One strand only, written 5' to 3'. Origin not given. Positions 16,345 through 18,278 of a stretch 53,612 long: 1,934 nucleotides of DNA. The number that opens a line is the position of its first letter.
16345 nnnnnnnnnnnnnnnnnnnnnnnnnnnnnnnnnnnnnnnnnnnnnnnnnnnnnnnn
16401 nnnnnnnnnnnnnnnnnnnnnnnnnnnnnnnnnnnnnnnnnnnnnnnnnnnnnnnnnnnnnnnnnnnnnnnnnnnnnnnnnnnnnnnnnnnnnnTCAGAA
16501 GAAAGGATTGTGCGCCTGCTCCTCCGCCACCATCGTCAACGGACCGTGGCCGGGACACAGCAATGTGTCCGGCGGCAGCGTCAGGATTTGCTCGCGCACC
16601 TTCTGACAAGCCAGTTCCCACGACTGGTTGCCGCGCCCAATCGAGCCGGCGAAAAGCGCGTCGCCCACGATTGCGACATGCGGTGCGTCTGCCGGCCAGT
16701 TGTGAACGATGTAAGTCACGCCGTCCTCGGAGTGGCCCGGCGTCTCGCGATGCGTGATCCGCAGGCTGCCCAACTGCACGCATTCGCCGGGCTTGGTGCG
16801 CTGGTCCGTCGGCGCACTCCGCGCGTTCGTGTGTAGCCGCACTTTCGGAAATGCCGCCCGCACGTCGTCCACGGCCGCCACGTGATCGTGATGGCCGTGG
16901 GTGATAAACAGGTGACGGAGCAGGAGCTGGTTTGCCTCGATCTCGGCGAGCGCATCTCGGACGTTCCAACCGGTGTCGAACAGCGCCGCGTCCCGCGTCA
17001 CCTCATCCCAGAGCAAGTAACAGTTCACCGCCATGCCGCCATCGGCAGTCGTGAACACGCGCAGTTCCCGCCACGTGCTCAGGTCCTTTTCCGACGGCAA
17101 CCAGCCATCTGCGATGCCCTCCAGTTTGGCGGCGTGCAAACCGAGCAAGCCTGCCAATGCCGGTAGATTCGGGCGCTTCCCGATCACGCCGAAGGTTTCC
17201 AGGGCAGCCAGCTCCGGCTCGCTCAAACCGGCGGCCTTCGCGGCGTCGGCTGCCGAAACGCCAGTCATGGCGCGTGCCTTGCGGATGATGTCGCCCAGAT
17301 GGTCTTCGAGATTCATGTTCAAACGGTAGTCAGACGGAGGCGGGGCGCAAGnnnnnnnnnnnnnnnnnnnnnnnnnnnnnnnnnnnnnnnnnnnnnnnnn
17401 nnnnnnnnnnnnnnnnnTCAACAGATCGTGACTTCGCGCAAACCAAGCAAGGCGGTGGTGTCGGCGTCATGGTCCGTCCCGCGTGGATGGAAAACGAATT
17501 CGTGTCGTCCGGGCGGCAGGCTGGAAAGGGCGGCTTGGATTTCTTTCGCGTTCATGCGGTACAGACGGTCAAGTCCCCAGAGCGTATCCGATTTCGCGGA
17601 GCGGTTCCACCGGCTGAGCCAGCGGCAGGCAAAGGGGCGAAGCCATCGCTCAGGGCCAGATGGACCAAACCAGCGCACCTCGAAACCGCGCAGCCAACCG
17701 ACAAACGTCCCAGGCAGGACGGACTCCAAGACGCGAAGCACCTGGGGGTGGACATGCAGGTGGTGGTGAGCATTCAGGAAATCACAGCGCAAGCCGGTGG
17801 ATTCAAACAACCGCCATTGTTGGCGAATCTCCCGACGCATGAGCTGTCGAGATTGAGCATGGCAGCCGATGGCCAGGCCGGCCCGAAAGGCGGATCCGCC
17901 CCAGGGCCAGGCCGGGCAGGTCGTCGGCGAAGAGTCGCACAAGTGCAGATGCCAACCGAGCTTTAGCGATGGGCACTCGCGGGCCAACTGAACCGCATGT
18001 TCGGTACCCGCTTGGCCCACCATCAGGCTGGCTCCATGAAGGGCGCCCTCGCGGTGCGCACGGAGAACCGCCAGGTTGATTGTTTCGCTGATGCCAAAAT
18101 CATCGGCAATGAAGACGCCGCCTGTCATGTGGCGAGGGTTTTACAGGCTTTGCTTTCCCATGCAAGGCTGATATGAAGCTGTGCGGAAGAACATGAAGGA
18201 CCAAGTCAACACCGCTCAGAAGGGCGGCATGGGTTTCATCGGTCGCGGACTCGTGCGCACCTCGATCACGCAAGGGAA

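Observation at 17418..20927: HpnK/HpnI/HpnJ-like triad (deacetylase, glycosyltransferase, B12 radical SAM) with no hopanoid core genes, abutting the lipid cluster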

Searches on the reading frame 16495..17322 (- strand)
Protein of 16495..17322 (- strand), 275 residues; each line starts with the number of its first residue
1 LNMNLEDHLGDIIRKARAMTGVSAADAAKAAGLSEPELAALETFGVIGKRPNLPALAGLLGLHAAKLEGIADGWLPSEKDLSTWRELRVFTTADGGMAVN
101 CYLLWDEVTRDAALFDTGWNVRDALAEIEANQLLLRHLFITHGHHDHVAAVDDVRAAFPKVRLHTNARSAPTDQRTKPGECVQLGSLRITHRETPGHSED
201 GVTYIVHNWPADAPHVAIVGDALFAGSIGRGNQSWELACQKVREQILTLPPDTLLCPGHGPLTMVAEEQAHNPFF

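Call 50: search_protein_families(library=ncbifam, proteins=[window:16495-17322:-], max_evalue=1e-8)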
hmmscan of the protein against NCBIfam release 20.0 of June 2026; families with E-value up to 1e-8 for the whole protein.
window:16495-17322:- (275 aa): 2 families
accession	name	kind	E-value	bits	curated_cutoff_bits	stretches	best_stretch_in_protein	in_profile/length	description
TIGR03413.1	GSH_gloB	equivalog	1.1e-17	64.3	200.8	1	103-259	13-164/248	hydroxyacylglutathione hydrolase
NF007597.0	PRK10241.1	equivalog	7.4e-13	48.4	421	1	114-259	26-165/251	hydroxyacylglutathione hydrolase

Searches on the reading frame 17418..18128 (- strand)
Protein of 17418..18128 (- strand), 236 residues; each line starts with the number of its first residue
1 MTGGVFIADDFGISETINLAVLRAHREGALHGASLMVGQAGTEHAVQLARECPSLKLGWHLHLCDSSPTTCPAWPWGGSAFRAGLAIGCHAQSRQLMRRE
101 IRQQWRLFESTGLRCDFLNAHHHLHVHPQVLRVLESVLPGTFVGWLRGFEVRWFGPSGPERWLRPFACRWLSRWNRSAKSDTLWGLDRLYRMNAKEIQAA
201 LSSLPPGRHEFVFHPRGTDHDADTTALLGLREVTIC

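Call 3: search_protein_families(library=ncbifam, proteins=[window:17418-18128:-], max_evalue=0.01)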
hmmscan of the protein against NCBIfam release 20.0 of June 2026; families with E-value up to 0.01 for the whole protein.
window:17418-18128:- (236 aa): 2 families
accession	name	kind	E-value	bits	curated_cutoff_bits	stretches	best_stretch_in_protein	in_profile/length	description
TIGR03473.1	HpnK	hypoth_equivalog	1.5e-37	129.4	232.6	2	5-134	5-143/283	hopanoid biosynthesis-associated protein HpnK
NF002559.0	PRK02134.1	equivalog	4.3e-23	82.1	227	1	6-137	7-141/249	chitin disaccharide deacetylase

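Call 4: search_protein_families(library=pfam, proteins=[window:17418-18128:-], max_evalue=0.01)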
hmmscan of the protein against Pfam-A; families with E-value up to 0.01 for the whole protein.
window:17418-18128:- (236 aa): 1 family
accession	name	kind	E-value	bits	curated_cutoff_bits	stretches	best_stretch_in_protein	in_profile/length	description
PF04794.17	YdjC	-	7.8e-39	134.5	29.7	1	7-223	5-235/266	YdjC-like protein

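Call 78: search_solved_structures(query=window:17418-18128:-, max_evalue=0.001)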
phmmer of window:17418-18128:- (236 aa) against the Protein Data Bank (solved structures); distinct sequences matched with E-value up to 0.001: 1.
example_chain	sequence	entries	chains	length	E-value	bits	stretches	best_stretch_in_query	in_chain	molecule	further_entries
7vi8_A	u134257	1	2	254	8.5e-11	44.8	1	7-134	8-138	Chitooligosaccharide deacetylase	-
